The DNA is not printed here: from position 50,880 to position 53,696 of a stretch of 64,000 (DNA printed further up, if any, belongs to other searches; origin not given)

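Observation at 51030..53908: Membrane-anchored Clp-like double-ring AAA+ ATPase with non-canonical D1 Walker A (GKA), co-encoded with a small anchored partner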

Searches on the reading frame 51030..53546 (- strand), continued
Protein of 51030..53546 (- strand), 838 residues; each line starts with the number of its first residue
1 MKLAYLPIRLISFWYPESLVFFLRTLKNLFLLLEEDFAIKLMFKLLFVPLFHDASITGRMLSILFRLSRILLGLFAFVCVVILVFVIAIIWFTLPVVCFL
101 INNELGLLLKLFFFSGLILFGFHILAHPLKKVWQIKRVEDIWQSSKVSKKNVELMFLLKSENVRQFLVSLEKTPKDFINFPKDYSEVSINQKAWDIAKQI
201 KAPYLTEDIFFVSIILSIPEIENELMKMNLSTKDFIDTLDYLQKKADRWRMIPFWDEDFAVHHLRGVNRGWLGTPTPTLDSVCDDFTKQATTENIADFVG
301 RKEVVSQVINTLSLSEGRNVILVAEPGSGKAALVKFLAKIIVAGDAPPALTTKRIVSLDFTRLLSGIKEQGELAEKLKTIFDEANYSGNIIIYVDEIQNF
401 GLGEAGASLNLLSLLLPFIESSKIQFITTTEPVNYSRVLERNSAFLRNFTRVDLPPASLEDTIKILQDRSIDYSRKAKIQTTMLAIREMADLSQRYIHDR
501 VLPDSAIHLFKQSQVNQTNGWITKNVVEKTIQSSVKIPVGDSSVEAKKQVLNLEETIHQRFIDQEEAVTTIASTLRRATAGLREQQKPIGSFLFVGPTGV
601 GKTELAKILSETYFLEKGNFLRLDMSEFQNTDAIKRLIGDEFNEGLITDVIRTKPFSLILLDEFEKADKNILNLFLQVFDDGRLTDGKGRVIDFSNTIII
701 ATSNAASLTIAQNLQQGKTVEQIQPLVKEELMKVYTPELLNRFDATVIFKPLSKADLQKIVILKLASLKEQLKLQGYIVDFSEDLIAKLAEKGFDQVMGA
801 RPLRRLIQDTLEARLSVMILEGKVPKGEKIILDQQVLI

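Call 40: predict_structure(alignment_id=A1)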
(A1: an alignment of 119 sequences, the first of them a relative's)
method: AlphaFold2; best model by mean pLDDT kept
length: 838 residues; sequences in the alignment: 119
mean_pLDDT: 84.9   pTM: 0.76
mean pLDDT of the five models: 84.9, 82.9, 82.3, 79.4, 75.3
residues with pLDDT >= 90: 254; 70-90: 523; 50-70: 47; < 50: 14
segments of 3 or more residues with pLDDT < 50: 264-272, 403-406
pLDDT, mean of each block of 10 residues (from residue 1): 76 90 92 82 76 75 87 93 94 90 88 90 81 87 87 90 93 90 87 93 93 92 89 94 91 83 49 71 89 85 92 83 92 92 80 87 85 89 86 86 56 86 89 84 86 94 95 91 95 87 94 91 91 74 64 81 80 83 82 86 87 77 89 84 84 87 90 89 81 88 87 82 86 88 87 76 82 85 83 65 74 85 82 79
secondary structure, 60 per line:
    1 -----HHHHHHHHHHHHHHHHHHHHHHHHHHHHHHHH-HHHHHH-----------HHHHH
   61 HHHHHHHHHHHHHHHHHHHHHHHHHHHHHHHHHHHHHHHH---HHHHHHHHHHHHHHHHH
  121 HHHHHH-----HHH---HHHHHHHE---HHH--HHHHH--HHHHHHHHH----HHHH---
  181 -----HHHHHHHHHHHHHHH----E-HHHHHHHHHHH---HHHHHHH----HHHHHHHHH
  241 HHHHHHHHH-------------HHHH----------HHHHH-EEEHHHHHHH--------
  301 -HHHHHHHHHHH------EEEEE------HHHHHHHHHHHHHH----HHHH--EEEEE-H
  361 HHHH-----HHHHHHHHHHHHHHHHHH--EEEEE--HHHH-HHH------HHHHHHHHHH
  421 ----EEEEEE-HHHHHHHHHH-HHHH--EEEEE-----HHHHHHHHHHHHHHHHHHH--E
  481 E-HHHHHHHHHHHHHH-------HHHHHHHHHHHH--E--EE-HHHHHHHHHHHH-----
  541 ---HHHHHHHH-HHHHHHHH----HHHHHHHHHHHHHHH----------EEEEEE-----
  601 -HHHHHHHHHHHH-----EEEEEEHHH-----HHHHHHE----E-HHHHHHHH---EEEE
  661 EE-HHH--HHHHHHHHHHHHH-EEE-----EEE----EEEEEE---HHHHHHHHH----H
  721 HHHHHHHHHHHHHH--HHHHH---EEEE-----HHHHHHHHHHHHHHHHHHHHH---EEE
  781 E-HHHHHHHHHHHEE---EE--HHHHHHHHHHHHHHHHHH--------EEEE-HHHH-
elements in order (helices of 4 or more, strands of 3 or more residues): H6-37 H39-44 H56-100 H104-126 H138-144 H154-158 H161-169 H174-177 H186-200 H207-217 H221-227 H232-249 H263-266 H277-281 E283-285 H286-292 H302-312 E319-323 H330-343 H348-351 E354-358 H360-364 H370-387 E390-394 H397-400 H411-420 E425-430 H432-441 H443-446 E449-453 H459-477 H483-496 H504-515 H524-535 H544-551 H553-560 H565-579 E590-595 H602-613 E619-624 H633-638 H646-653 E657-662 H669-681 E683-685 E691-693 E698-703 H707-715 H720-734 H737-741 E745-748 H754-774 E778-781 H783-793 H803-820 E829-832 H834-837

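Call 50: fold_search(model_id=the predicted structure, library=pdb)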
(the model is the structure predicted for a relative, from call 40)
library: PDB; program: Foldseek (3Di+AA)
matches with E <= 10: 1641; with E <= 0.001: 949
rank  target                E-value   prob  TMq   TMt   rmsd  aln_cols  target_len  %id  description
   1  9a66_A                3.0e-47  1.00  0.58  0.60  21.3       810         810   29  Integrative model of CLPC-CLPP by crosslinking MS and deep learning (released 2024-09-18)
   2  9rai_c                4.6e-44  1.00  0.56  0.60  18.6       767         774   30  Structure of the S.aureus MecA/ClpC/ClpP degradation system (released 2025-09-10)
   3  9rai_b                3.0e-43  1.00  0.55  0.60  19.4       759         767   30  Structure of the S.aureus MecA/ClpC/ClpP degradation system (released 2025-09-10)
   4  9rai_d                8.8e-43  1.00  0.55  0.60  19.8       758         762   30  Structure of the S.aureus MecA/ClpC/ClpP degradation system (released 2025-09-10)
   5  9rai_e                2.1e-42  1.00  0.55  0.60  19.8       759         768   30  Structure of the S.aureus MecA/ClpC/ClpP degradation system (released 2025-09-10)
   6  9gi1_b                5.0e-42  1.00  0.55  0.76   5.3       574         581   37  Structure of the S.aureus MecA/ClpC/ClpP degradation system (released 2025-08-20)
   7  9gi1_e                6.9e-42  1.00  0.56  0.77   5.3       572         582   37  Structure of the S.aureus MecA/ClpC/ClpP degradation system (released 2025-08-20)
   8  9gi1_c                1.5e-41  1.00  0.56  0.77   5.0       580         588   37  Structure of the S.aureus MecA/ClpC/ClpP degradation system (released 2025-08-20)
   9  6qs6_A                1.9e-41  1.00  0.56  0.78   4.8       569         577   35  ClpB (DWB and K476C mutant) bound to casein in presence of ATPgammaS - state KC-1 (released 2019-07-03)
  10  9gi1_d                2.1e-41  1.00  0.55  0.77   5.3       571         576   37  Structure of the S.aureus MecA/ClpC/ClpP degradation system (released 2025-08-20)
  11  7abr_C                2.9e-41  1.00  0.55  0.76   5.1       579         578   36  Cryo-EM structure of B. subtilis ClpC (DWB mutant) hexamer bound to a substrate polypeptide (released 2021-10-06)
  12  4d2q_A                4.5e-41  1.00  0.47  0.50  24.0       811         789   26  Negative-stain electron microscopy of E. coli ClpB mutant E432A (BAP form bound to ClpP) (released 2014-06-04)
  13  8a8u_D                5.9e-41  1.00  0.55  0.77   4.8       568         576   34  Mycobacterium tuberculosis ClpC1 hexamer structure (released 2022-10-26)
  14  7abr_D                6.2e-41  1.00  0.56  0.78   4.9       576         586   36  Cryo-EM structure of B. subtilis ClpC (DWB mutant) hexamer bound to a substrate polypeptide (released 2021-10-06)
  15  6qs4_B                2.5e-40  1.00  0.56  0.77   5.0       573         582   35  Two-Step Activation Mechanism of the ClpB Disaggregase for Sequential Substrate Threading by the Main ATPase Motor. (released 2019-07-03)
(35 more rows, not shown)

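Call 66: find_related_loci(query=A3, collection=genome_contigs, flank=2000)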
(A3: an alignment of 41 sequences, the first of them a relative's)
Query A3 (838 aa) in genome_contigs; peptide patterns used: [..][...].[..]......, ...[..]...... (x = any residue, [..] = any of these).
600 stretches matched a pattern (row limit reached: there are more); 589 encode a relative of the query (tblastn E <= 1e-3); the best 80 are kept; 80 distinct loci.
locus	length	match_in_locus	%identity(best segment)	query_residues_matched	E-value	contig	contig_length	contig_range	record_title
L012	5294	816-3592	38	14-830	3e-115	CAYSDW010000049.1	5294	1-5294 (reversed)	MAG TPA_asm: uncultured Candidatus Saccharibacteria bacterium isolate binchicken_co134_1259 genome assembly, contig: NOD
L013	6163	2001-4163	34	140-830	8e-114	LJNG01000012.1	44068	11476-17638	MAG: Parcubacteria bacterium DG_74_3 WOR1_52_54_305, whole genome shotgun sequence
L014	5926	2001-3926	35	192-834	1e-113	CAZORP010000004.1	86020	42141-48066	MAG TPA_asm: uncultured Gammaproteobacteria bacterium isolate SRP342105_co3_223 genome assembly, contig: NODE_135_length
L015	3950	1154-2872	37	267-833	1e-114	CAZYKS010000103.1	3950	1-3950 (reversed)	MAG TPA_asm: uncultured Gammaproteobacteria bacterium isolate SRP214966_co3_413 genome assembly, contig: NODE_49393_leng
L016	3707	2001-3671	36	283-830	1e-111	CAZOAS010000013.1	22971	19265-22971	MAG TPA_asm: uncultured Fervidobacterium sp. isolate binchicken_co170_48 genome assembly, contig: NODE_635_length_22971_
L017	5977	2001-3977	33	181-837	8e-107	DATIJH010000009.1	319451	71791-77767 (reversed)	MAG TPA_asm: Candidatus Saccharimonadales bacterium isolate SMAG_U15686 k141_676775, whole genome shotgun sequence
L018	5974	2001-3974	33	253-832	4e-106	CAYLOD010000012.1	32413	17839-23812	MAG TPA_asm: uncultured Clostridium sp. isolate SRP314395_co1_73 genome assembly, contig: NODE_1010_length_32413_cov_4.6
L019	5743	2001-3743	34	266-838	8e-104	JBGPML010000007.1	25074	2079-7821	MAG: Patescibacteria group bacterium isolate OBJ_0618_7090110_239 k141_8055213_length_25074_cov_43.1481, whole genome sh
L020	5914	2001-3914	34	274-830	2e-103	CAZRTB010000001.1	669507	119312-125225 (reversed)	MAG TPA_asm: uncultured Gammaproteobacteria bacterium isolate SRP150892_co1_95 genome assembly, contig: NODE_2_length_66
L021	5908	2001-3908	34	276-833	1e-102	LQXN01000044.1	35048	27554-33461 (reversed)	Sutcliffiella horikoshii DSM 8719 Cont79, whole genome shotgun sequence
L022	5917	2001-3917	33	276-835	1e-102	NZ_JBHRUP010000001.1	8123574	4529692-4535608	Paenibacillus sepulcri strain CCM 7311 contig_1, whole genome shotgun sequence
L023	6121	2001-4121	32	193-833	2e-102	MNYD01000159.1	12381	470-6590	MAG: Dehalococcoidia bacterium CG2_30_46_19 cg2_3.0_scaffold_4875_c, whole genome shotgun sequence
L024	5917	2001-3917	34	276-835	2e-102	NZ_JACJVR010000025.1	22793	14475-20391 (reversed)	Cohnella xylanilytica strain DSM 25239 contig_25, whole genome shotgun sequence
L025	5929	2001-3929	35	273-833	3e-102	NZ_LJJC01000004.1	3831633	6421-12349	Heyndrickxia shackletonii strain LMG 18435 super11, whole genome shotgun sequence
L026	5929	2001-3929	32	270-833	1e-101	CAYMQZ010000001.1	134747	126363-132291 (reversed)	MAG TPA_asm: uncultured Gemmatimonadota bacterium isolate SRP284430_co1_87 genome assembly, contig: NODE_6_length_134747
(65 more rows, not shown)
